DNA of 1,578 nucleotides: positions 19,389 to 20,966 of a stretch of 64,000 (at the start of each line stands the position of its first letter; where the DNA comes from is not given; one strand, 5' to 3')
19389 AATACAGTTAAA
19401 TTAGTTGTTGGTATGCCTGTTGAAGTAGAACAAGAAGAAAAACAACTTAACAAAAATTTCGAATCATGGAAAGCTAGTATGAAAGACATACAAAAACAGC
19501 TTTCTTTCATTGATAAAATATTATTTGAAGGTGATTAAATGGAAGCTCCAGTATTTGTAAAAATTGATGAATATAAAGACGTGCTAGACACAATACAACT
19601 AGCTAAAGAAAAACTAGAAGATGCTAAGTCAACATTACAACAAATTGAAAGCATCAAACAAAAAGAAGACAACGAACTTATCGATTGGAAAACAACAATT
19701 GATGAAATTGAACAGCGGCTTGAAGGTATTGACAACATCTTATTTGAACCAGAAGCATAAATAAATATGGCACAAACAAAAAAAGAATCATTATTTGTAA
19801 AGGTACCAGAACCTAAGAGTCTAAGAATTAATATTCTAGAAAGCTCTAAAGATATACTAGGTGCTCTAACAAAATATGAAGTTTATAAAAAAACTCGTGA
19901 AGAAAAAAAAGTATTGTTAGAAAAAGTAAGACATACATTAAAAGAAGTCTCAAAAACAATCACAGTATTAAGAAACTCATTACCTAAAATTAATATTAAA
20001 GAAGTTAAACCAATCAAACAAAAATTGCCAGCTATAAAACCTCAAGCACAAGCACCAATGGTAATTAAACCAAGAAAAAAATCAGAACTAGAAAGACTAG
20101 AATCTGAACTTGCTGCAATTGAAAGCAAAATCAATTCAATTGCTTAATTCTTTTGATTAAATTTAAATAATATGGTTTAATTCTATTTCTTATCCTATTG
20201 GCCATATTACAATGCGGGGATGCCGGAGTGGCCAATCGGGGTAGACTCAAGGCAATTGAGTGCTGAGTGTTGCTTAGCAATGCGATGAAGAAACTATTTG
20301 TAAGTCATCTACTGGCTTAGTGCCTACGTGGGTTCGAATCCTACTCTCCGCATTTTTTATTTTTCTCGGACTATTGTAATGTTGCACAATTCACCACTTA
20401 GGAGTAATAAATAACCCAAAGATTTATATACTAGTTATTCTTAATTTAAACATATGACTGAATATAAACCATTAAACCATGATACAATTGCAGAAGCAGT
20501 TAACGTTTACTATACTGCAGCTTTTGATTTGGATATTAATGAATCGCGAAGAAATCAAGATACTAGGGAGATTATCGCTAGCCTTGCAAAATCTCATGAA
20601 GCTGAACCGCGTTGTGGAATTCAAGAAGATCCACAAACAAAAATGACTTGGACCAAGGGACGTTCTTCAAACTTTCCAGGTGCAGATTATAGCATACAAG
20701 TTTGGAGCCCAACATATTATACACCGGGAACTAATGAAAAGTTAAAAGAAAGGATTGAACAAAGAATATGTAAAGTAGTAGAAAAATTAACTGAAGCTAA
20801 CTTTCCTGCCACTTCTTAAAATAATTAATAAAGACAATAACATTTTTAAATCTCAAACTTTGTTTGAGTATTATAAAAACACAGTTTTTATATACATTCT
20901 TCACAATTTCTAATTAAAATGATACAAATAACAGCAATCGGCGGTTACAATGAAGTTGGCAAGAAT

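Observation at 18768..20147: Tandem triplet of paralogous small coiled-coil genes, first with proline-rich repeat extension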

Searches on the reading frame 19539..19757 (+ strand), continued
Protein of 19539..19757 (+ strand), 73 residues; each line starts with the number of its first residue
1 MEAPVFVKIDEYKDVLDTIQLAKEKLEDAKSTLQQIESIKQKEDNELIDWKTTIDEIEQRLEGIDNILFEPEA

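Call 72: find_encoding_contigs(protein=P0124, flank=8000, max_places=2)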
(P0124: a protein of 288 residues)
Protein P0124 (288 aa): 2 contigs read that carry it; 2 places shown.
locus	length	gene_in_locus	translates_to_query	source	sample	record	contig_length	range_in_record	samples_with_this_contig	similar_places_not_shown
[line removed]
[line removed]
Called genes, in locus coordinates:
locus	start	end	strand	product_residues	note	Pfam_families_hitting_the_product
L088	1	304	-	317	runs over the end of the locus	PF00215:OMPdecase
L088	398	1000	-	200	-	-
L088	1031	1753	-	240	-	PF00156:Pribosyltran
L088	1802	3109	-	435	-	PF01979:Amidohydro_1, PF12890:DHOase, PF07969:Amidohydro_3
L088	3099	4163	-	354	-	PF02729:OTCace_N, PF00185:OTCace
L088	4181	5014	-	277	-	PF10418:DHODB_Fe-S_bind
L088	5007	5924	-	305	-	PF01180:DHO_dh, PF01207:Dus (faint)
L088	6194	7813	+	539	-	PF13522:GATase_6 (faint), PF13537:GATase_7 (weak)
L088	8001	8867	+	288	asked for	-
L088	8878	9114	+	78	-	-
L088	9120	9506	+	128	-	-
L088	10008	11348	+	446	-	PF00753:Lactamase_B (weak), PF12706:Lactamase_B_2, PF22505:RNase_J_b_CASP, PF07521:RMMBL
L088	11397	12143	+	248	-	PF00705:PCNA_N, PF02144:Rad1 (weak), PF02747:PCNA_C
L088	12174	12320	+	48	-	-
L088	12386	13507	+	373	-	-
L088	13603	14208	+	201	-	-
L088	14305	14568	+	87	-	PF05239:PRC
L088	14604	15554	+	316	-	PF05496:RuvB_N (weak), PF04851:ResIII (faint), PF13173:AAA_14 (faint), PF01637:ATPase_2 (faint), PF00004:AAA, PF13177:DNA_pol3_delta2, PF25361:AAA_lid_RFC1 (weak), PF08542:Rep_fac_C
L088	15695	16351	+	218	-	-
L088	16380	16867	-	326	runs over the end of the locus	-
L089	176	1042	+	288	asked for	-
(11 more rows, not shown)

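Call 76: find_related_loci(query=A6, collection=metagenome_contigs, flank=6000)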
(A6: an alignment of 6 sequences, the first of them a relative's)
Query A6 (134 aa) in metagenome_contigs; peptide patterns used: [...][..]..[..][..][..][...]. (x = any residue, [..] = any of these).
435 stretches matched a pattern; 234 encode a relative of the query (tblastn E <= 1e-3); the best 80 are kept; 80 distinct loci.
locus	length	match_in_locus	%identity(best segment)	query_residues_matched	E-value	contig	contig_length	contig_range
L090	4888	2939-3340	100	1-134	9e-86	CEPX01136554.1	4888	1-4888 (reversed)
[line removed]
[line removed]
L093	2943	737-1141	70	1-134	2e-58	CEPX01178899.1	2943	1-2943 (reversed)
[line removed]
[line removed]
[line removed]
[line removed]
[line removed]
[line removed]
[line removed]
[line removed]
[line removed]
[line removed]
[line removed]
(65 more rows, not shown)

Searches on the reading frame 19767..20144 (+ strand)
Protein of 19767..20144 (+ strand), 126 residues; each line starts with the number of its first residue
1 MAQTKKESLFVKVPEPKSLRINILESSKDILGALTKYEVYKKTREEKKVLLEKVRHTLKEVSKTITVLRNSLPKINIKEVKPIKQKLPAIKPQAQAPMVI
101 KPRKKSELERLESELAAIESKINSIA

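Call 3: search_protein_families(library=pfam, proteins=[window:19767-20144:+], max_evalue=1)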
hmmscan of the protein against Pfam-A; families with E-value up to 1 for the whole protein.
window:19767-20144:+ (126 aa): 6 families
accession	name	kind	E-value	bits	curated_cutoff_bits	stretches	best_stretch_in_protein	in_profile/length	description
PF13339.11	AATF-Che1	-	0.0087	17.1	24.7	1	36-123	37-124/137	Apoptosis antagonizing transcription factor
PF05531.17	NPV_P10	-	0.049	14.6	29.8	0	51-93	6-50/75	Nucleopolyhedrovirus P10 protein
PF16746.10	BAR_3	-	0.079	13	31.7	0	25-81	50-106/235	BAR domain of APPL family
PF02403.27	Seryl_tRNA_N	-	0.1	13.3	28.2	1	37-95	31-91/108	Seryl-tRNA synthetase N-terminal domain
PF10303.14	DUF2408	-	0.2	12.7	25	1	51-122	1-52/130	Protein of unknown function (DUF2408)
PF09429.15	Wbp11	-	0.29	12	24.3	1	75-118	34-76/78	WW domain binding protein 11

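Call 7: search_protein_families(library=ncbifam, proteins=[window:19767-20144:+], max_evalue=1)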
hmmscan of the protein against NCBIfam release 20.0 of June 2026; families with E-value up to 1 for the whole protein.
window:19767-20144:+ (126 aa): 5 families
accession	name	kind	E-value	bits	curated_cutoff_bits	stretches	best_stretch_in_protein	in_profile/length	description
NF009584.0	PRK13024.1-4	equivalog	0.014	13.8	1171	1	37-100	46-108/759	protein translocase subunit SecDF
NF052612.1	sll0565_fam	equivalog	0.023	15.1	50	1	53-124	2-73/106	sll0565 family protein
TIGR01063.1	gyrA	equivalog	0.036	12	877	1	24-124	347-445/800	DNA topoisomerase (ATP-hydrolyzing) subunit A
NF052432.1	TC0500_fam_Inc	equivalog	0.074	12.4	240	1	17-91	139-210/214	TC0500 family inclusion membrane protein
NF007513.0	PRK10117.1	equivalog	0.11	11.4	759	1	8-102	151-245/474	alpha,alpha-trehalose-phosphate synthase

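Call 9: search_solved_structures(query=window:19767-20144:+, max_evalue=10)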
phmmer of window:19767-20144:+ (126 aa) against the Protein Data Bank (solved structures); distinct sequences matched with E-value up to 10: 15.
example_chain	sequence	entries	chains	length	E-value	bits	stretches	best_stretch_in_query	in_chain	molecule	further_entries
7ueh_G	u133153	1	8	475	0.028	18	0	40-85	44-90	Pyruvate kinase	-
6fqm_A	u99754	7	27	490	0.19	15.3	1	17-114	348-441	DNA gyrase subunit A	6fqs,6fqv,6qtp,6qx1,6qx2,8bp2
5iwi_A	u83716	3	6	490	0.19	15.3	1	17-114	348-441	DNA gyrase subunit A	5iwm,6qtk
5cdm_A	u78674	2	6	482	0.2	15.2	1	17-114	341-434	DNA gyrase subunit A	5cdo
5cdn_A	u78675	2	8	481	0.2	15.2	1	17-114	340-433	DNA gyrase subunit A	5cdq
6qx2_J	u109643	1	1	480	0.2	15.2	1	17-114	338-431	DNA gyrase subunit A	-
5cdp_A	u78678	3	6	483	0.21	15.2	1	17-114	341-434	DNA gyrase subunit A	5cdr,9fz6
1g6u_A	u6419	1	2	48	0.27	14.8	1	82-125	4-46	DOMAIN SWAPPED DIMER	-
2xco_A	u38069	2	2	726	0.41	14.2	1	17-114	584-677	DNA GYRASE SUBUNIT B, DNA GYRASE SUBUNIT A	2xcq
5npp_B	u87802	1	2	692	0.41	14.2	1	17-114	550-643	DNA gyrase subunit B,DNA gyrase subunit B,DNA gyrase subunit A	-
2xcr_B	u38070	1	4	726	0.42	14.2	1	17-114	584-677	DNA GYRASE SUBUNIT B, DNA GYRASE SUBUNIT A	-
4plb_B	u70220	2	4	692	0.42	14.2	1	17-114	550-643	Chimera protein of DNA gyrase subunits B and A | DNA gyrase subunit A and B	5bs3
2xcs_B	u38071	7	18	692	0.42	14.2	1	17-114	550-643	DNA GYRASE SUBUNIT B, DNA GYRASE SUBUNIT A | DNA gyrase subunit B,DNA gyrase subunit B,DNA gyrase subunit A | DNA gyrase subunit B,DNA gyrase subunit A Chimera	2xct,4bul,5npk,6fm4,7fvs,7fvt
7mvs_A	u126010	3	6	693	0.42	14.2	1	17-114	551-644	DNA gyrase subunit B,DNA gyrase subunit A | DNA gyrase subunit B fusion with DNA gyrase subunit A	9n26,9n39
6z1a_B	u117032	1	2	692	0.42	14.2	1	17-114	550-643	DNA gyrase subunit B,DNA gyrase subunit A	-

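Call 18: find_homologous_proteins(query=window:19767-20144:+, max_evalue=0.01)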
Query window:19767-20144:+ (126 aa): 1 proteins with E <= 0.01 among 43 candidates.
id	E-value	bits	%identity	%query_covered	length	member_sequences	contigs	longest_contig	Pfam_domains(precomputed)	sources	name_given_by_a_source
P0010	3.0e-66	238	100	100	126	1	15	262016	-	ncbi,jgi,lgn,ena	jgi:hypothetical protein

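Call 41: find_homologous_proteins(query=A4, max_evalue=0.001)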
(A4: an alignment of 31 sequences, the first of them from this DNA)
Query A4 (31 sequences) (126 aa, profile of the alignment): 48 proteins with E <= 0.001 among 3832 candidates.
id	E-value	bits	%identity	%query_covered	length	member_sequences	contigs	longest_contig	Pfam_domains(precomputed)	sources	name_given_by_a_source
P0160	1.9e-33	134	33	100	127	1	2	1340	-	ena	-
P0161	6.0e-33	132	34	99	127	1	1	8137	-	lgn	-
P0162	1.2e-32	131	32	100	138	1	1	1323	-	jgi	-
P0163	1.8e-32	130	35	98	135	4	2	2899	-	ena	-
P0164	9.1e-32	128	30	87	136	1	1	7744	-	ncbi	-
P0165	2.3e-31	127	33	98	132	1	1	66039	-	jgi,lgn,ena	jgi:hypothetical protein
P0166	3.9e-31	126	28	98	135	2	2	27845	-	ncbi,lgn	ncbi:MAG: hypothetical protein R6V53_00640 [Candidatus Woesearchaeota archaeon]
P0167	4.3e-31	126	32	98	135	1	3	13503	-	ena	-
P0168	4.8e-31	126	35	95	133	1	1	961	-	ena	-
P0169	1.9e-30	124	34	97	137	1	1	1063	-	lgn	-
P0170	2.9e-30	123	36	93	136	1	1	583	PF12795.13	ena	-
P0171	7.4e-30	122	39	93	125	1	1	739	-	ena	-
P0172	1.5e-29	121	31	93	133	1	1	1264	-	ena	-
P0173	2.0e-29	121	27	98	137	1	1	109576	-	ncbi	ncbi:MAG: hypothetical protein ACQESG_00380 [Nanobdellota archaeon]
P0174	2.4e-29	120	33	96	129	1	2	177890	-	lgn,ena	-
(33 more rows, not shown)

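Call 42: search_protein_families(library=pfam, alignment_id=A4, max_evalue=0.01)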
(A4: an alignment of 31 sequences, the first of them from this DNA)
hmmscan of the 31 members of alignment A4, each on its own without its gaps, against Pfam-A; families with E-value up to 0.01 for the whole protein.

A. member 1, seq(126 aa): 1 family
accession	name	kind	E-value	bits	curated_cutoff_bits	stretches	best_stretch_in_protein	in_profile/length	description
PF13339.11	AATF-Che1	-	0.0087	17.1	24.7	1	36-123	37-124/137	Apoptosis antagonizing transcription factor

B. families by the number of members that match (of 31 scanned): 18 families
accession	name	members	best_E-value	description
PF13339.11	AATF-Che1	4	0.00021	Apoptosis antagonizing transcription factor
PF03961.19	FapA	3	0.0014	Flagellar Assembly Protein A beta solenoid domain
PF04108.17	ATG17_like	2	0.00064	Autophagy protein ATG17-like domain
PF13863.11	DUF4200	2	0.0018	Domain of unknown function (DUF4200)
PF17675.6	APG6_N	1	0.00038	Apg6 coiled-coil region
PF10473.14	CENP-F_leu_zip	1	0.002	Leucine-rich repeats of kinetochore protein Cenp-F/LEK1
PF24729.2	Acb2_Tad1_hairpin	1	0.0025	Acb2/Tad1, hairpin domain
PF07926.17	TPR_MLP1_2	1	0.0031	TPR/MLP1/MLP2-like protein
PF18052.6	Rx_N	1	0.0039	Rx N-terminal domain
PF05046.19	Img2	1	0.0049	Mitochondrial large subunit ribosomal protein (Img2)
PF17910.6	FeoB_Cyto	1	0.0053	FeoB cytosolic helical domain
PF23735.1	KIF9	1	0.0063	Kinesin-like protein KIF9 domain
PF10241.14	KxDL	1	0.0064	Uncharacterized conserved protein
PF25481.1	Nucleoprot-TPR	1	0.0077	Nucleoprotein TPR-like domain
PF23991.1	DUF7310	1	0.0094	Coiled-coil region of unknown function (DUF7310)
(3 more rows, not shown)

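Call 43: search_solved_structures(query=A4, max_evalue=10)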
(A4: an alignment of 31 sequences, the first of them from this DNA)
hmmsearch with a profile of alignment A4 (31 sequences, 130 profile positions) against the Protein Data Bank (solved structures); distinct sequences matched with E-value up to 10: 36.
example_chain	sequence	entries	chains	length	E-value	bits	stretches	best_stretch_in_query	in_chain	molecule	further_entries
9i5e_A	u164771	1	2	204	0.0098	19.6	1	64-129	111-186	Isoform 2B of GTPase KRas,APH2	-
3k1i_C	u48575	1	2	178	0.096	16.4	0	31-70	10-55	Putative uncharacterized protein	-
6lea_C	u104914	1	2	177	0.11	16.3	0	31-70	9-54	Uncharacterized protein HP_1076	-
5n7h_A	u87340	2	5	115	0.13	16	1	36-128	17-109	MARVEL domain-containing protein 2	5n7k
5n7i_A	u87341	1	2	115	0.16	15.7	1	36-128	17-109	MARVEL domain-containing protein 2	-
1g6u_A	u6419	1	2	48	0.24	15.1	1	103-130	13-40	DOMAIN SWAPPED DIMER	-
4xqo_B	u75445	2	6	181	0.31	14.8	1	100-128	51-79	Hemagglutinin HA2 chain | Hemagglutinin HA2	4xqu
4d00_B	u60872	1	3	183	0.32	14.7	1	100-128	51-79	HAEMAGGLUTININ HA1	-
3tnu_B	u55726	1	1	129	0.33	14.7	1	37-122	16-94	Keratin, type II cytoskeletal 5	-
7eof_B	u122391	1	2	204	0.34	14.6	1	46-116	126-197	Coiled-coil domain-containing protein 25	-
4qy0_B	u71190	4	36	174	0.37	14.5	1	100-128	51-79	hemagglutinin | Hemagglutinin HA2 chain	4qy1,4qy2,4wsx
7bjs_A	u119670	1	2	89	0.38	14.5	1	50-117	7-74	Kinesin heavy chain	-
4xq5_B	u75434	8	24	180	0.43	14.3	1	100-128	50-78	Hemagglutinin HA2 chain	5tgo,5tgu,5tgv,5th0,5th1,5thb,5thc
4nad_B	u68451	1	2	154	0.45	14.2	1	25-73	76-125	Regulation of nuclear pre-mRNA domain-containing protein 1B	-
4zry_B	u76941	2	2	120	0.46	14.2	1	37-127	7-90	Keratin, type II cytoskeletal 1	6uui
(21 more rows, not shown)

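Call 47: predict_structure(alignment_id=A5)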
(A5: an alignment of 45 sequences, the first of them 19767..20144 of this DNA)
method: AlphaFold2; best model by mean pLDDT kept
length: 126 residues; sequences in the alignment: 45
mean_pLDDT: 79.5   pTM: 0.39
mean pLDDT of the five models: 79.5, 79.0, 78.7, 78.1, 77.2
residues with pLDDT >= 90: 65; 70-90: 20; 50-70: 25; < 50: 16
segments of 3 or more residues with pLDDT < 50: 89-101
pLDDT, mean of each block of 10 residues (from residue 1): 58 85 96 98 98 98 95 72 53 40 67 92 85
secondary structure, 60 per line:
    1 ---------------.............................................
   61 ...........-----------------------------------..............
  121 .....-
elements in order: H16-71 H107-125

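Call 49: search_protein_families(library=phrogs, proteins=[window:19767-20144:+], max_evalue=0.01)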
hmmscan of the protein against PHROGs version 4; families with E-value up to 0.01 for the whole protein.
window:19767-20144:+ (126 aa): 0 families

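Call 50: search_protein_families(library=padloc, proteins=[window:19767-20144:+], max_evalue=0.01)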
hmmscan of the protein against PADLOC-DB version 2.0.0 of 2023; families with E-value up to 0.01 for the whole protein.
window:19767-20144:+ (126 aa): 1 family
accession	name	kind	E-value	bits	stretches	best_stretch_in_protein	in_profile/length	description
PDLC01843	CARF2--CARF_HEPN_CSX20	-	0.0092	12.9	0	37-116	191-259/498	-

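Call 69: fold_search(model_id=the predicted structure, library=pdb)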
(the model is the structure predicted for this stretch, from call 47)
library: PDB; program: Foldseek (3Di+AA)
matches with E <= 10: 0; with E <= 0.001: 0
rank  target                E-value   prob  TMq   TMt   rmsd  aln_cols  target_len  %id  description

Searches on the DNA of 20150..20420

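Call 81: search_rna_families(source=window, start=20150, end=20420, threshold=evalue, max_evalue=1, show_alignments=1)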
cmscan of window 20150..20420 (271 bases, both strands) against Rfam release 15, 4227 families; matches with E-value up to 1: 2.
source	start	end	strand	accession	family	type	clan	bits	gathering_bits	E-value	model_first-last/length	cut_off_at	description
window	20261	20352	+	RF01852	tRNA-Sec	Gene; tRNA;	CL00001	17.1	47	0.62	1-91/91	no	Selenocysteine transfer RNA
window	20304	20350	-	RF04351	Plastid-psbl-rps4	Cis-reg;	-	15.9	68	0.81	1-53/53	no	Plastid-psbl-rps4 3UTR RNA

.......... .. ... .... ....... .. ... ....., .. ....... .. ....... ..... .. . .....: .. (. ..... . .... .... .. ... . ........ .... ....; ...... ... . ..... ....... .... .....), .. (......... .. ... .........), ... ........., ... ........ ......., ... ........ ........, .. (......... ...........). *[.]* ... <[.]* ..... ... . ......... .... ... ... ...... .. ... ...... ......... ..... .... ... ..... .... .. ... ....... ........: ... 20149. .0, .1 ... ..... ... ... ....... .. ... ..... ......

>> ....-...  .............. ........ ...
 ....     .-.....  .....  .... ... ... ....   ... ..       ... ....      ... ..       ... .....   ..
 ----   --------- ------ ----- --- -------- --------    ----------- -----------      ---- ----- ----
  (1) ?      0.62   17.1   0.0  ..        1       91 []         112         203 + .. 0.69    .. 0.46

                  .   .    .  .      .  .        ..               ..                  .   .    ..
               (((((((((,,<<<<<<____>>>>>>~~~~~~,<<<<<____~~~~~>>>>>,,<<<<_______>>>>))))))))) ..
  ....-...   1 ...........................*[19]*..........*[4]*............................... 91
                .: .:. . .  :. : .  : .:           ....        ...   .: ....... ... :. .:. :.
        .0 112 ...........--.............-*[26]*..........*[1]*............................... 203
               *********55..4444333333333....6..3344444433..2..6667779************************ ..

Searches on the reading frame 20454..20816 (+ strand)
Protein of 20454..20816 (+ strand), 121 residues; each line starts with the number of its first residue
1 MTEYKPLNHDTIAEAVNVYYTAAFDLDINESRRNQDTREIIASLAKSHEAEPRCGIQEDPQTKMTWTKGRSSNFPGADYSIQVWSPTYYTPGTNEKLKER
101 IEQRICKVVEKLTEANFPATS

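Call 3: search_protein_families(library=pfam, proteins=[window:20454-20816:+], max_evalue=1)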
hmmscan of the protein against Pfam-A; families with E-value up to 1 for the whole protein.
window:20454-20816:+ (121 aa): 1 family
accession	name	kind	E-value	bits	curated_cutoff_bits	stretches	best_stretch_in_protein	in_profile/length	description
PF09358.15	E1_UFD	-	0.085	13.9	25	1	90-119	40-69/93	Ubiquitin fold domain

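Call 7: search_protein_families(library=ncbifam, proteins=[window:20454-20816:+], max_evalue=1)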
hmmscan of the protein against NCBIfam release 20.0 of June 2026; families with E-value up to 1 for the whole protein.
window:20454-20816:+ (121 aa): 1 family
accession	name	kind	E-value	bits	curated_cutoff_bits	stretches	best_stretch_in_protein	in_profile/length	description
NF010599.0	PRK13994.1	equivalog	0.15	11.4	355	1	22-110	41-133/226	potassium-transporting ATPase subunit C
